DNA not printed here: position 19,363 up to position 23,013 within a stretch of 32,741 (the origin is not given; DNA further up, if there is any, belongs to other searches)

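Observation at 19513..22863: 1116-aa prepilin-type protein with Asp-box motifs, duplicated modules and CBM-like domains: candidate pilus-tip adhesin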

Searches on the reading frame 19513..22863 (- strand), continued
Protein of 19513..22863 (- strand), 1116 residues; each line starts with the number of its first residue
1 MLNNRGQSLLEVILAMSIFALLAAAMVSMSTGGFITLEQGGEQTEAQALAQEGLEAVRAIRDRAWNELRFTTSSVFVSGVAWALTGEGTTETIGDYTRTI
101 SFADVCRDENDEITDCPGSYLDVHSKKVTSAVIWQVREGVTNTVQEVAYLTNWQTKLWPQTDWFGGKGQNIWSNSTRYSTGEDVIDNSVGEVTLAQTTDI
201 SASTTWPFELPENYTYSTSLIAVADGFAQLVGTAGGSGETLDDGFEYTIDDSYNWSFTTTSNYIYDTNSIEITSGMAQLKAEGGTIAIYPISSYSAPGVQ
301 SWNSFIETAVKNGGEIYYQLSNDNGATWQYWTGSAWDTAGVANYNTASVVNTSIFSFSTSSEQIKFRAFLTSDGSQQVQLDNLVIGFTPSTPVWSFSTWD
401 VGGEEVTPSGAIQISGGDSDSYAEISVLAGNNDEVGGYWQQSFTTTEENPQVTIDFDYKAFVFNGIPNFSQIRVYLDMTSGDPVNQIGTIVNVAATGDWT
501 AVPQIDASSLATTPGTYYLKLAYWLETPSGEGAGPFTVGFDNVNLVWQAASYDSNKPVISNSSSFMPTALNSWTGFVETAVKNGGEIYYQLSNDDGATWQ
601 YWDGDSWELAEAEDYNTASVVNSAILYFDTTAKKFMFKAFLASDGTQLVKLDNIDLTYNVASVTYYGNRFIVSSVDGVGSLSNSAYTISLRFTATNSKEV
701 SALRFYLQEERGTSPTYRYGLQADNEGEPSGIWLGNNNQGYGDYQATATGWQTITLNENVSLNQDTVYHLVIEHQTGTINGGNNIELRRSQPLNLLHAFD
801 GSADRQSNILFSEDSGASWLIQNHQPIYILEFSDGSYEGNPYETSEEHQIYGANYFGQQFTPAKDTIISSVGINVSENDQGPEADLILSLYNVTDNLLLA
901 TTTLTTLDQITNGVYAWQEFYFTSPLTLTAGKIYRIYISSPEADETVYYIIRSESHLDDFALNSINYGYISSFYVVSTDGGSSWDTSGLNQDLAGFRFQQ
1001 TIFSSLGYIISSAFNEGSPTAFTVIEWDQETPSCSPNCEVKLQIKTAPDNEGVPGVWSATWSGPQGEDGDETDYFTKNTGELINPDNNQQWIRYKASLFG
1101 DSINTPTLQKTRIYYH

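Call 31: predict_structure(alignment_id=A1)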
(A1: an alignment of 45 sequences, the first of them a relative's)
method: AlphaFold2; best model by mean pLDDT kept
length: 1116 residues; sequences in the alignment: 45
mean_pLDDT: 87.2   pTM: 0.57
mean pLDDT of the five models: 87.2, 86.4, 86.0, 82.9, 80.8
residues with pLDDT >= 90: 598; 70-90: 446; 50-70: 55; < 50: 17
segments of 3 or more residues with pLDDT < 50: 1-7, 171-179
pLDDT, mean of each block of 10 residues (from residue 1): 47 74 73 74 91 93 90 91 91 93 92 87 93 89 94 86 58 45 69 79 83 92 90 80 77 91 92 90 84 85 94 93 94 94 93 93 93 88 91 90 89 79 91 92 87 93 92 96 93 93 91 92 91 90 88 91 83 92 92 94 94 95 92 91 88 90 71 74 92 90 93 94 93 95 94 96 91 94 90 66 74 92 87 90 90 93 87 87 86 94 79 83 85 94 88 86 75 91 90 86 84 85 93 78 92 85 86 87 91 90 85 91
secondary structure, 60 per line:
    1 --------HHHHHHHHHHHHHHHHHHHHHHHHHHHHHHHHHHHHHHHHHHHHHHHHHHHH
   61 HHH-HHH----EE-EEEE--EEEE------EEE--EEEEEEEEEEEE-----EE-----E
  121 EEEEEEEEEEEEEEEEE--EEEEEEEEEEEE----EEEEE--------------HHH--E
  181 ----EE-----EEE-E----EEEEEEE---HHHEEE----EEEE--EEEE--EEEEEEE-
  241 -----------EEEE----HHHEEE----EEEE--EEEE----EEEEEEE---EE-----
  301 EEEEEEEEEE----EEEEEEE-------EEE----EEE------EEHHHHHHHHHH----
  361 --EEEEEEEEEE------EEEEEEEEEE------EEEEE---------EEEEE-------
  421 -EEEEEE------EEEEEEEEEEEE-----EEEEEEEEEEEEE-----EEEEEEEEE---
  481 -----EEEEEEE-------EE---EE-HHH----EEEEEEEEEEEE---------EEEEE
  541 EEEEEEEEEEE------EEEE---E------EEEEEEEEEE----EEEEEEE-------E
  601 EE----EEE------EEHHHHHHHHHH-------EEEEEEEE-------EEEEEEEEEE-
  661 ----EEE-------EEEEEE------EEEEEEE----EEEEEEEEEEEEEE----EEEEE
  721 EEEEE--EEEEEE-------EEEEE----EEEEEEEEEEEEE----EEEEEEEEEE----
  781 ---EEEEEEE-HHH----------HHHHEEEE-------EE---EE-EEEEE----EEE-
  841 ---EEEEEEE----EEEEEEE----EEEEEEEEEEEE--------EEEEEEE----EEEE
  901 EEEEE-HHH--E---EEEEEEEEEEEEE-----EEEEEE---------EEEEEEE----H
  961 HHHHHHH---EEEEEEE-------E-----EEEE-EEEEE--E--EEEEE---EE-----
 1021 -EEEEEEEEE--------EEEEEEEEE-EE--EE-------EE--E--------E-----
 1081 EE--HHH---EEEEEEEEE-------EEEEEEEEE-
elements in order (helices of 4 or more, strands of 3 or more residues): H9-63 E75-78 E81-84 E91-93 E96-107 E120-137 E140-151 E156-160 E192-194 E201-207 E214-216 E221-224 E227-230 E233-239 E252-255 E263-265 E270-273 E276-279 E284-290 E301-310 E315-321 E329-331 E336-338 H347-356 E363-372 E379-388 E395-399 E409-413 E422-427 E434-445 E451-463 E469-477 E486-492 E515-526 E536-551 E558-561 E572-581 E586-592 E600-602 E607-609 H618-627 E635-642 E650-659 E665-667 E675-680 E687-693 E698-711 E716-725 E728-733 E741-745 E750-762 E767-776 E784-790 H805-808 E809-812 E828-832 E837-839 E844-850 E855-861 E866-877 E886-892 E897-905 E916-928 E934-939 E949-955 H960-967 E971-977 E991-994 E996-1000 E1006-1010 E1022-1030 E1039-1047 E1091-1099 E1107-1115

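Call 33: fold_search(model_id=the predicted structure, library=pdb)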
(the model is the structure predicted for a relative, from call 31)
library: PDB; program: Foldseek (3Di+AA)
matches with E <= 10: 996; with E <= 0.001: 24
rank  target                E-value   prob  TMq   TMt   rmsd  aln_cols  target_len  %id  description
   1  9eui_Q                1.4e-08  1.00  0.14  0.16  40.5      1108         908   12  Cryo-EM structure of Staphylococcus aureus bacteriophage phi812 baseplate in the post-contraction state - complete (released 2025-04-09)
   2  3a7q_A                2.0e-07  1.00  0.10  0.14  25.4       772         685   11  Structural basis for specific recognition of reelin by its receptors (released 2010-03-23)
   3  6a48                  4.7e-07  0.99  0.09  0.14  33.5       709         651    9  Crystal structure of reelin N-terminal region (released 2019-06-19)
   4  9euj_G                1.2e-06  0.99  0.13  0.16  34.7       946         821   10  Cryo-EM structure of Staphylococcus aureus bacteriophage phi812 baseplate in the post-contraction state - sheath initi (released 2025-04-09)
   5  6f2p                  3.6e-06  0.97  0.10  0.11  26.4       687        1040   10  Structure of Paenibacillus xanthan lyase to 2.6 A resolution (released 2018-12-05)
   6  8zdp_v                6.9e-06  0.98  0.12  0.16  63.1       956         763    7  Cryo-EM structure of Mycobacteriophage Douge Central fiber (gp20) (released 2025-06-25)
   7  8zdq_v                6.9e-06  0.98  0.12  0.14  63.1       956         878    7  Cryo-EM structure of Mycobacteriophage Douge complete baseplate (gp13, gp17, gp23, gp16, gp18 and gp20) (released 2025-06-25)
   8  5x7o_A                3.3e-05  0.63  0.10  0.09  37.1       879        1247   11  Crystal structure of Paenibacillus sp. 598K alpha-1,6-glucosyltransferase (released 2017-07-26)
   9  9vqm_B                7.4e-05  0.89  0.10  0.14  34.8       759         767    7  Cryo-EM structure of Elapor1WT in tetrameric form (released 2025-07-23)
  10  8w7n                  1.3e-04  0.72  0.08  0.09  26.1       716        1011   10  Crystal structure of the in-cell Cry1Aa purified from Bacillus thuringiensis (released 2024-03-06)
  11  9vqm_A                1.7e-04  0.93  0.09  0.12  33.7       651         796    8  Cryo-EM structure of Elapor1WT in tetrameric form (released 2025-07-23)
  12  9e7m_Ja               1.7e-04  0.18  0.08  0.10  40.1       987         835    9  In situ cryoEM structure of bacteriophage Ur-lambda tail tip complex (released 2025-11-05)
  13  4gwm_A                2.3e-04  1.00  0.10  0.19  17.6       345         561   11  Crystal structure of human promeprin beta (released 2012-09-19)
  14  2c26                  2.4e-04  1.00  0.11  0.42  12.9       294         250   10  Structural basis for the promiscuous specificity of the carbohydrate- binding modules from the beta-sandwich super famil (released 2005-10-18)
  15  2xom_A                3.8e-04  1.00  0.09  0.57   5.2       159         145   13  Atomic resolution structure of TmCBM61 in complex with beta-1,4- galactotriose (released 2010-09-08)
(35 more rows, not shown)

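Call 63: find_encoding_contigs(protein=P0001, flank=3000, max_places=3)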
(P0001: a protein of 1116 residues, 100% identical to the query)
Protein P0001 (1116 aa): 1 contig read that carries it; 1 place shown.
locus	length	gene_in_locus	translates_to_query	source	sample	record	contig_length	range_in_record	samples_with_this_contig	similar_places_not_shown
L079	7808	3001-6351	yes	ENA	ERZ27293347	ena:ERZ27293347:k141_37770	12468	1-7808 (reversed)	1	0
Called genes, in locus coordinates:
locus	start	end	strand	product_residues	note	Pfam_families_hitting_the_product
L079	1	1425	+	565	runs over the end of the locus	PF05157:MshEN, PF00437:T2SSE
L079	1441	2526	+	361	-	PF00482:T2SSF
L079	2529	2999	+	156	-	-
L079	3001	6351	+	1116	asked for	PF13313:DUF4082 (faint)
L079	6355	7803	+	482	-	PF07963:N_methyl, PF13385:Laminin_G_3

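Call 64: search_protein_families(library=ncbifam, alignment_id=A1, max_evalue=0.1)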
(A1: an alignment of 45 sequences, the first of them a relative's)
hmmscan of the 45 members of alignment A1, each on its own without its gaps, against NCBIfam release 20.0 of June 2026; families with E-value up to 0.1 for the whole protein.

A. member 1, P0001 (1116 aa): 4 families
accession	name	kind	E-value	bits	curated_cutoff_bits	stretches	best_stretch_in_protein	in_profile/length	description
NF041013.1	T4P_ComGE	equivalog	0.00034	20.7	49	1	3-55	2-54/83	competence type IV pilus minor pilin ComGE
TIGR02532.1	IV_pilin_GFxxxE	domain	0.0099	15.7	16.3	1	8-26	5-23/24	prepilin-type N-terminal cleavage/methylation domain-containing protein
TIGR01707.1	gspI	equivalog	0.012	16.1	44.35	1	6-33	1-28/101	type II secretion system minor pseudopilin GspI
NF047828.1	T3SSXpsI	equivalog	0.074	13.1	150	0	5-57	2-54/132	type II secretion system protein XpsI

B. families by the number of members that match (of 45 scanned): 20 families
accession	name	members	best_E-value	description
NF041013.1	T4P_ComGE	33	5.4e-06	competence type IV pilus minor pilin ComGE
TIGR01707.1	gspI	33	4.9e-05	type II secretion system minor pseudopilin GspI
TIGR02532.1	IV_pilin_GFxxxE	27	7.6e-06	prepilin-type N-terminal cleavage/methylation domain-containing protein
TIGR02523.1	type_IV_pilV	18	7.1e-05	type IV pilus modification protein PilV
NF047828.1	T3SSXpsI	17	8.8e-05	type II secretion system protein XpsI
TIGR02598.1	TIGR02598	8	0.0013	Verru_Chthon cassette protein B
NF007848.0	PRK10557.1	6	0.0016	prepilin peptidase-dependent protein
NF007660.0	PRK10332.1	4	0.00076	prepilin-type N-terminal cleavage/methylation domain-containing protein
NF007800.0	PRK10506.1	3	0.018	prepilin peptidase-dependent protein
NF038304.1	EPS_HpsC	2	0.0034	hormogonium polysaccharide secretion pseudopilin HpsC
TIGR01711.1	gspJ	2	0.041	type II secretion system minor pseudopilin GspJ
NF041002.1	pilin_ComGF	2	0.055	competence type IV pilus minor pilin ComGF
NF041539.1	choice_anch_R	1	7.5e-05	choice-of-anchor R domain-containing protein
TIGR01708.2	typeII_sec_gspH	1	0.00039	type II secretion system minor pseudopilin GspH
NF007060.0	PRK09505.2-5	1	0.0028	alpha-amylase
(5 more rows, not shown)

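Call 66: search_protein_families(library=pfam, alignment_id=A1, max_evalue=0.01)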
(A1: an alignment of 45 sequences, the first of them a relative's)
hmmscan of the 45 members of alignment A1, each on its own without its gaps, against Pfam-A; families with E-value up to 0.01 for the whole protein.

A. member 1, P0001 (1116 aa): 3 families
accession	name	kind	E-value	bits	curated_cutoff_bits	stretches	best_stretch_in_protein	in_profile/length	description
PF13313.11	DUF4082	-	2.2e-11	44.3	28.4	2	683-780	12-98/143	Domain of unknown function (DUF4082)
PF07963.17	N_methyl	-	6e-05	22.9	21.2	1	1-26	1-26/27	Prokaryotic N-terminal methylation motif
PF02012.26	BNR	-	0.0045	17.2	27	0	319-329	1-11/12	BNR/Asp-box repeat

B. families by the number of members that match (of 45 scanned): 13 families
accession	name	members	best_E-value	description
PF07963.17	N_methyl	35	9.6e-07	Prokaryotic N-terminal methylation motif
PF13313.11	DUF4082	13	2.5e-15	Domain of unknown function (DUF4082)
PF18705.7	DUF5643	6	0.00013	Family of unknown function (DUF5643)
PF02012.26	BNR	4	0.0037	BNR/Asp-box repeat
PF13385.13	Laminin_G_3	2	1.3e-41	Concanavalin A-like lectin/glucanases superfamily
PF02210.31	Laminin_G_2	2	1.6e-09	Laminin G domain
PF00054.30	Laminin_G_1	2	8.3e-08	Laminin G domain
PF13585.12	CHU_C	2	0.0085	CHU_C Type IX secretion signal domain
PF18560.7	Lectin_like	1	2.3e-05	Lectin like domain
PF09458.16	H_lectin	1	4.9e-05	H-type lectin domain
PF25830.1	Ig_NFAM1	1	0.002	NFAM1 immunoglobin domain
PF19565.4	DUF6087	1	0.0051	Family of unknown function (DUF6087)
PF21792.3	DAB2_SBM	1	0.0084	Disabled homolog 2-like, sulfatide-binding motifs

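Call 68: find_related_loci(query=A1, collection=viral_contigs, flank=6000)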
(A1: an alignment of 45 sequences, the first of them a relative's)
Query A1 (1116 aa) in viral_contigs; peptide patterns used: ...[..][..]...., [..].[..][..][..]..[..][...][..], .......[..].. (x = any residue, [..] = any of these).
299 stretches matched a pattern; 1 encode a relative of the query (tblastn E <= 1e-3); 1 distinct loci.
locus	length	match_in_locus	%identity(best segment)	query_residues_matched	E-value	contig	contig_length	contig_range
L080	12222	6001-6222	38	314-664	2e-6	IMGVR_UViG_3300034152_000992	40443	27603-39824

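Call 70: search_protein_families(library=pfam, proteins=[L080:1-1110:+, L080:1156-2523:+, L080:2626-3114:+, L080:3179-4042:+, L080:4470-5159:+, L080:5767-7386:+, L080:7704-10085:+, L080:10102-10653:+, L080:10718-11557:+], max_evalue=0.001)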
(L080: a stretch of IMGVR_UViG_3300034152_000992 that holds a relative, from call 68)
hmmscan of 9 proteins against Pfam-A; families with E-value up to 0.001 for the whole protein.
L080:1-1110:+ (369 aa): 0 families

L080:1156-2523:+ (455 aa): 1 family
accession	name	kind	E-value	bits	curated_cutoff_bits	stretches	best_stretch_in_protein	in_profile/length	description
PF05065.19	Phage_capsid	-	2.5e-06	27.5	24.2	1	34-254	10-214/280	Phage capsid family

L080:2626-3114:+ (162 aa): 0 families

L080:3179-4042:+ (287 aa): 0 families

L080:4470-5159:+ (229 aa): 0 families

L080:5767-7386:+ (539 aa): 0 families

L080:7704-10085:+ (793 aa): 1 family
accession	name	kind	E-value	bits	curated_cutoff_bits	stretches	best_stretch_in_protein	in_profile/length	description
PF04984.19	Phage_sheath_1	-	4.3e-08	33.6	31.4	1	520-662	21-161/168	Phage tail sheath protein subtilisin-like domain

L080:10102-10653:+ (183 aa): 1 family
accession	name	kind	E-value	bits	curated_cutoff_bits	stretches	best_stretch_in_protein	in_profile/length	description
PF06841.18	Phage_T4_gp19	-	6.2e-25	88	28.2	1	25-166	2-132/134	T4-like virus tail tube protein gp19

L080:10718-11557:+ (279 aa): 0 families

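Call 86: search_protein_families(library=phrogs, proteins=[window:19513-22863:-], max_evalue=0.001)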
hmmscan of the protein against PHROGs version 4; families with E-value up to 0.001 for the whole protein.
window:19513-22863:- (1116 aa): 0 families

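Call 87: search_protein_families(library=pfam, proteins=[L017:13156-13827:+], max_evalue=0.001)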
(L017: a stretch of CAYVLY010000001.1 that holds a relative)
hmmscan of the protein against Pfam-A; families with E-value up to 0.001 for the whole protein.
L017:13156-13827:+ (223 aa): 2 families
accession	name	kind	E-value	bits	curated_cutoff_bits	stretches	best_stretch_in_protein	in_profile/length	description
PF06750.18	A24_N_bact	-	1.1e-18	67.4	23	1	9-70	23-84/84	Bacterial Peptidase A24 N-terminal domain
PF01478.23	Peptidase_A24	-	3.1e-09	37.7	26.5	1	84-184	2-103/104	Type IV leader peptidase family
